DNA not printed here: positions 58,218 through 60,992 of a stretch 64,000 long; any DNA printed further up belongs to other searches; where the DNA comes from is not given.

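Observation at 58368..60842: Glycyl radical enzyme with a non-canonical active site (GACVGS Cys loop), probably an uncharacterised subclass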

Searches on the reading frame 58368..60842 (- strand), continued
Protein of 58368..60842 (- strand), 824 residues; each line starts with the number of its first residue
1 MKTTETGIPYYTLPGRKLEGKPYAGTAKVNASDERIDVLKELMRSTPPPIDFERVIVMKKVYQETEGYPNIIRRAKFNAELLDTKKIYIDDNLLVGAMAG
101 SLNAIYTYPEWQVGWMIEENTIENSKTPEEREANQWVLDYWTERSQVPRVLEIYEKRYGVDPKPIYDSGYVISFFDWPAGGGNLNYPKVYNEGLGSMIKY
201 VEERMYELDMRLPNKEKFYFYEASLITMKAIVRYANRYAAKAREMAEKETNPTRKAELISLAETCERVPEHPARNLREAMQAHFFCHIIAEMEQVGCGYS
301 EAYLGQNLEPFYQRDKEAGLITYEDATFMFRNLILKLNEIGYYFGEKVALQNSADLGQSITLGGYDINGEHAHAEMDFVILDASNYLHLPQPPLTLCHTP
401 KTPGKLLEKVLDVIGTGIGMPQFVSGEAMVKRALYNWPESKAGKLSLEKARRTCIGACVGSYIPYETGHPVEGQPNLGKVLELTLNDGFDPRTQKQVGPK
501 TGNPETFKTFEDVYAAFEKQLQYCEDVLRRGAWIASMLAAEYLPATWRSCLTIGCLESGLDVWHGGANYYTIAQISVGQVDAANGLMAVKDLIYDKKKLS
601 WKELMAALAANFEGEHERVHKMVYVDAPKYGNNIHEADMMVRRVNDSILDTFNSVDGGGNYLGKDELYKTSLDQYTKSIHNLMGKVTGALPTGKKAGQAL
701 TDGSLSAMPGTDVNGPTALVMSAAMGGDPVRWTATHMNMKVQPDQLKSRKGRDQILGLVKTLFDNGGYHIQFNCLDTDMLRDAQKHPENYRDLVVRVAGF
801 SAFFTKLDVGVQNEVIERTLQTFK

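Call 43: search_protein_families(library=ncbifam, max_evalue=0.01, proteins=[L002:4905-6098:+, L046:116-1798:+, L076:18772-19635:+, L052:18001-19767:+, L054:20490-21032:+, L011:16899-17723:+, L018:9372-9914:+, L002:14534-15430:+])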
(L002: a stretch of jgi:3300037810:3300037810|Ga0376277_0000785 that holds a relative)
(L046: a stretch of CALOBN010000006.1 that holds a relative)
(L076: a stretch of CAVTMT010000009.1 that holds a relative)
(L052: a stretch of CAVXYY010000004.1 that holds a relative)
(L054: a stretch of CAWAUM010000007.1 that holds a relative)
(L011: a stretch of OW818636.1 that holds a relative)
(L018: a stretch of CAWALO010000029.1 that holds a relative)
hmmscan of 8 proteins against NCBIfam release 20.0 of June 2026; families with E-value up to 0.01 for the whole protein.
L002:4905-6098:+ (397 aa): 1 family
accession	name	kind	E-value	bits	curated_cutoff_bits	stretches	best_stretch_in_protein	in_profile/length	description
TIGR01728.1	SsuA_fam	subfamily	4e-14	52.5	163.5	1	212-363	143-289/290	aliphatic sulfonate ABC transporter substrate-binding protein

L046:116-1798:+ (560 aa): 71 families (the best 25 are shown)
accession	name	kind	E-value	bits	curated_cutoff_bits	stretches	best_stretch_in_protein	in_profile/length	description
TIGR03385.1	CoA_CoA_reduc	equivalog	7.1e-142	473.2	578.8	1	2-458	1-439/439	CoA-disulfide reductase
NF007123.0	PRK09564.1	equivalog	1.1e-104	350.7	458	1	1-461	1-443/444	CoA-disulfide reductase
NF010037.0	PRK13512.1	equivalog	1.2e-98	330.9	394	1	1-459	2-435/438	CoA-disulfide reductase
NF046103.1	NOXase_Strep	equivalog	3.4e-62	210.8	600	1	2-460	1-437/442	H2O-forming NADH oxidase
NF045765.1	PhenlGlyoxDHPadH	equivalog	1.2e-48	166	475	1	3-345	5-323/416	NADH-dependent phenylglyoxylate dehydrogenase subunit epsilon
TIGR02374.1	nitri_red_nirB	equivalog_domain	4.4e-41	141.1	578.35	1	4-359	2-330/794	nitrite reductase large subunit NirB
NF042949.2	3PPDioc_HcaD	equivalog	5.2e-36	124.2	450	1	2-331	3-305/386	3-phenylpropionate/cinnamic acid dioxygenase ferredoxin--NAD(+) reductase subunit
NF003437.0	PRK04965.1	equivalog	6.8e-36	124.1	392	1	3-305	5-279/378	NADH:flavorubredoxin reductase NorW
TIGR01350.1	lipoamide_DH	equivalog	9.1e-35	120.2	408.8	1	105-438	132-435/461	dihydrolipoyl dehydrogenase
TIGR02053.1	MerA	equivalog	2.6e-30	105.8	454.45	1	167-443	168-439/465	mercury(II) reductase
NF004943.0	PRK06292.2-1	equivalog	4e-29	101.7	432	1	168-438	173-436/456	dihydrolipoyl dehydrogenase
NF041682.1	ant_diox_AndAa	equivalog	1e-28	100.1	650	1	3-341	6-319/406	anthranilate 1,2-dioxygenase system ferredoxin--NAD(+) reductase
NF007286.0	PRK09754.1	equivalog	3.4e-26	92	447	1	3-333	6-308/400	phenylpropionate dioxygenase ferredoxin reductase subunit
NF003585.0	PRK05249.1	equivalog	7.5e-25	87.5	465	1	166-414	176-415/464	Si-specific NAD(P)(+) transhydrogenase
TIGR01424.1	gluta_reduc_2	equivalog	3.5e-24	85.2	606.05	1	167-436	167-428/446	glutathione-disulfide reductase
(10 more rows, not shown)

L076:18772-19635:+ (287 aa): 2 families
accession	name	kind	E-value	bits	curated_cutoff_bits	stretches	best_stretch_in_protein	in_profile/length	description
NF047939.1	PantTportPanS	equivalog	1.3e-08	34.8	400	1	11-234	34-258/299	ketopantoate/pantoate/pantothenate transporter PanS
TIGR00841.1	bass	subfamily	8.6e-08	31.8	326.3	1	12-263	40-296/321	bile acid:sodium symporter family transporter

L052:18001-19767:+ (588 aa): 3 families
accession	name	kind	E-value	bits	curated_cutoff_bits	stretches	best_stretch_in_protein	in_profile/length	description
TIGR00815.1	sulP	subfamily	6.2e-94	315.5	380.45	1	31-577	16-563/565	sulfate permease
NF008660.1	PRK11660.1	equivalog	3.2e-36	124.8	614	2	282-586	279-568/572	C4-dicarboxylic acid transporter DauA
NF050096.1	BicarbTportBicA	equivalog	9e-23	80.6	880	1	31-573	14-533/547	bicarbonate transporter BicA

L054:20490-21032:+ (180 aa): 10 families
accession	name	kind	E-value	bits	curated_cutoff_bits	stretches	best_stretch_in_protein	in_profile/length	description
NF006444.0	PRK08762.1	equivalog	1.1e-07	30.9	449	1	96-139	62-105/387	molybdopterin-synthase adenylyltransferase MoeB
NF001195.0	PRK00162.1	equivalog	4.3e-06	27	102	1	100-144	55-99/108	thiosulfate sulfurtransferase GlpE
NF045521.1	rhoda_near_glyco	subfamily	1.1e-05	25.3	145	1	101-138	68-105/144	rhodanese homology domain-containing protein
NF007627.0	PRK10287.1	equivalog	2.3e-05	24.5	102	1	81-134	40-91/104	thiosulfate sulfurtransferase PspE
NF008750.0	PRK11784.1-2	equivalog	4.3e-05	22.8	241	1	43-130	14-115/346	tRNA 2-selenouridine(34) synthase MnmH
TIGR02981.1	phageshock_pspE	exception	0.00029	21.1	126.3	1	80-134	37-89/101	thiosulfate sulfurtransferase PspE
NF005646.0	PRK07411.1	equivalog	0.00047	19.4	633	1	29-140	284-378/390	molybdopterin-synthase adenylyltransferase MoeB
NF041203.1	rhodanese_LYCAU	equivalog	0.0024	17.5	115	0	107-137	80-112/126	rhodanese-related (seleno)protein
NF001133.1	PRK00142.1-1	equivalog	0.0059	16.2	170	0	23-138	102-200/229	oxygen-dependent tRNA uridine(34) hydroxylase TrhO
NF005902.0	PRK07878.1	equivalog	0.0078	15.1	647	0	102-138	342-378/392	adenylyltransferase/sulfurtransferase MoeZ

L011:16899-17723:+ (274 aa): 0 families

L018:9372-9914:+ (180 aa): 0 families

L002:14534-15430:+ (298 aa): 0 families

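Call 49: search_protein_families(library=pfam, max_evalue=0.1, proteins=[L018:16000-17127:+, L018:20173-21360:+, L004:12657-13799:+, L018:14807-16003:+, L018:19007-20134:+])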
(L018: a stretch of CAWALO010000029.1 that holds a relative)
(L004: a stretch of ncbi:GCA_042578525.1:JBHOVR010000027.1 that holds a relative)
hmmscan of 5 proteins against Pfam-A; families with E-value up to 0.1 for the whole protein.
L018:16000-17127:+ (375 aa): 14 families
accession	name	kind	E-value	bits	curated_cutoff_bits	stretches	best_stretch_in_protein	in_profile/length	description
PF00037.32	Fer4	-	1e-11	44.6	21.1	2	289-310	1-22/24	4Fe-4S binding domain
PF13237.11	Fer4_10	-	8.4e-10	38.9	25.5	1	289-338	2-52/53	4Fe-4S dicluster domain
PF12797.12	Fer4_2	-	3.4e-09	36.5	24.5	2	320-338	2-20/22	4Fe-4S binding domain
PF12837.12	Fer4_6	-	1.1e-08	35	25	2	321-343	2-24/24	4Fe-4S binding domain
PF12838.12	Fer4_7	-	6.1e-08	33.4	27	2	327-351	1-25/52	4Fe-4S dicluster domain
PF13187.11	Fer4_9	-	6.2e-08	33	27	1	295-342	1-51/52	4Fe-4S dicluster domain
PF13484.11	Fer4_16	-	7.8e-06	27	30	1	295-311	1-17/66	4Fe-4S double cluster binding domain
PF12800.12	Fer4_4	-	8.4e-06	26.1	24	2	326-338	2-14/17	4Fe-4S binding domain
PF14697.11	Fer4_21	-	9e-05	23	35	3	293-338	5-51/59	4Fe-4S dicluster domain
PF13183.11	Fer4_8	-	9.4e-05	23.3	27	1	294-313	3-22/68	4Fe-4S dicluster domain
PF13746.11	Fer4_18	-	9.4e-05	23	27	1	287-339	52-96/114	4Fe-4S dicluster domain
PF13459.11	Fer4_15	-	0.0029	18.7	22.4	1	291-314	3-26/66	4Fe-4S single cluster domain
PF22451.2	NirdL-like_HTH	-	0.01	15.8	27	1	60-87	20-47/47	Siroheme decarboxylase NirDL-like HTH domain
PF13534.11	Fer4_17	-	0.088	13.8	22.2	0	295-339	1-57/61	4Fe-4S dicluster domain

L018:20173-21360:+ (395 aa): 9 families
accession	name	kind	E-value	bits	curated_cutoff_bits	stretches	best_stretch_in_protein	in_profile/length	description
PF00037.32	Fer4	-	1e-07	31.9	21.1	2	344-363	4-23/24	4Fe-4S binding domain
PF12838.12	Fer4_7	-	2.5e-07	31.5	27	2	314-362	1-52/52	4Fe-4S dicluster domain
PF14697.11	Fer4_21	-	9.9e-07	29.2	35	1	311-363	4-57/59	4Fe-4S dicluster domain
PF13187.11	Fer4_9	-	2.2e-06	28.1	27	1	314-362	1-51/52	4Fe-4S dicluster domain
PF12837.12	Fer4_6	-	6.2e-06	26.4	25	2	345-363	6-24/24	4Fe-4S binding domain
PF13237.11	Fer4_10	-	1.7e-05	25.1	25.5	2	308-359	2-53/53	4Fe-4S dicluster domain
PF12797.12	Fer4_2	-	0.0003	21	24.5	2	342-360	4-22/22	4Fe-4S binding domain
PF13484.11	Fer4_16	-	0.038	15.2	30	1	347-366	1-20/66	4Fe-4S double cluster binding domain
PF00300.27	His_Phos_1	-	0.053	13.6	21.7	1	45-76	46-77/194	Histidine phosphatase superfamily (branch 1)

L004:12657-13799:+ (380 aa): 10 families
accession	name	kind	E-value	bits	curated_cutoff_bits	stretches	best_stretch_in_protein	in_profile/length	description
PF00037.32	Fer4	-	3.6e-11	42.8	21.1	2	297-318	2-23/24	4Fe-4S binding domain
PF14697.11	Fer4_21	-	6.9e-11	42.6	35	1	296-350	1-59/59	4Fe-4S dicluster domain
PF12837.12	Fer4_6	-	1.4e-08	34.7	25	2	326-348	2-24/24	4Fe-4S binding domain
PF13237.11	Fer4_10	-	4.2e-08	33.4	25.5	1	297-343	3-52/53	4Fe-4S dicluster domain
PF12838.12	Fer4_7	-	4.5e-08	33.9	27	1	332-356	1-25/52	4Fe-4S dicluster domain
PF13187.11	Fer4_9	-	1.4e-06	28.7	27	1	302-348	1-52/52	4Fe-4S dicluster domain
PF12797.12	Fer4_2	-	0.00038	20.7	24.5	2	296-315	3-22/22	4Fe-4S binding domain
PF13459.11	Fer4_15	-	0.00074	20.6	22.4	0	297-328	2-32/66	4Fe-4S single cluster domain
PF13484.11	Fer4_16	-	0.0015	19.7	30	1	302-323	1-21/66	4Fe-4S double cluster binding domain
PF25160.1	LdpA_Fe-S-bd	-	0.0067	16.6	27.6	1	308-350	8-45/49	LdpA Fe-S cluster-binding domain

L018:14807-16003:+ (398 aa): 1 family
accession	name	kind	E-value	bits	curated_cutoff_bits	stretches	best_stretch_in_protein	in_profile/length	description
PF00365.25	PFK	-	9.2e-60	202.8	30.9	1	13-334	1-277/277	Phosphofructokinase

L018:19007-20134:+ (375 aa): 1 family
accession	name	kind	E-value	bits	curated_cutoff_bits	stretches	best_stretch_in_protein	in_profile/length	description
PF00365.25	PFK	-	3.7e-57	194.2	30.9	1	13-322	1-276/277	Phosphofructokinase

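Call 50: search_solved_structures(query=L018:16000-17127:+, max_evalue=1)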
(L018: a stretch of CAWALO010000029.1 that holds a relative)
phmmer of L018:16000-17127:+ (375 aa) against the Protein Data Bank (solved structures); distinct sequences matched with E-value up to 1: 152 (the best 60 are shown).
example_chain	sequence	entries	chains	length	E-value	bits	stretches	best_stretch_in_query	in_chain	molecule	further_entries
9bt4_G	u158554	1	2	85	8.9e-09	37.9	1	285-345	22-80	Pyruvate:Ferredoxin Oxidoreductase, subunit delta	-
9sw6_G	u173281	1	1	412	6.6e-08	35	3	291-341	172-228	Polyferredoxin protein MvhB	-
9eri_B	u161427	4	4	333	2.3e-07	33.2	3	294-348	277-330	Na(+)-translocating ferredoxin:NAD(+) oxidoreductase complex subunit B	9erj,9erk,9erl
7t2r_B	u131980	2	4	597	4.8e-06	28.9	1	236-343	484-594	NiFe hydrogenase subunit B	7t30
7bkb_K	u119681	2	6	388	2.5e-05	26.5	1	288-351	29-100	Formylmethanofuran dehydrogenase, subunit F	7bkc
7bkb_A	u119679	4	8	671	9e-05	24.7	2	294-347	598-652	CoB--CoM heterodisulfide reductase iron-sulfur subunit A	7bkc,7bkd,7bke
9bov_B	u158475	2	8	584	0.00016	23.9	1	294-346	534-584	NADH dehydrogenase (Quinone)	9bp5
9sfi_O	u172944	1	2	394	0.00018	23.7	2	294-345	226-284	Ferredoxin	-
5odc_A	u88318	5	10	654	0.00023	23.4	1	292-348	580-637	Heterodisulfide reductase, subunit A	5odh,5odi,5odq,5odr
7zc6_B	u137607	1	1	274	0.00026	23.2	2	290-315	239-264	RnfB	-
8rvu_a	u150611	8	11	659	0.00045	22.4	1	290-351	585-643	H(2):CoB-CoM heterodisulfide,ferredoxin reductase subunit A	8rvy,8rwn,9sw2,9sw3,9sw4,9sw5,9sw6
8rvv_A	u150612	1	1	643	0.00054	22.1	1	290-351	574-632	H(2):CoB-CoM heterodisulfide,ferredoxin reductase subunit A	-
7bkb_L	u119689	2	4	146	0.00089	21.4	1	325-350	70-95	Formylmethanofuran dehydrogenase, subunit G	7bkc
9e0j_K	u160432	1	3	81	0.00093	21.4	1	289-345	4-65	Photosystem I iron-sulfur center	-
7q4v_B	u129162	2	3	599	0.00093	21.3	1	292-343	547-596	Iron hydrogenase HydB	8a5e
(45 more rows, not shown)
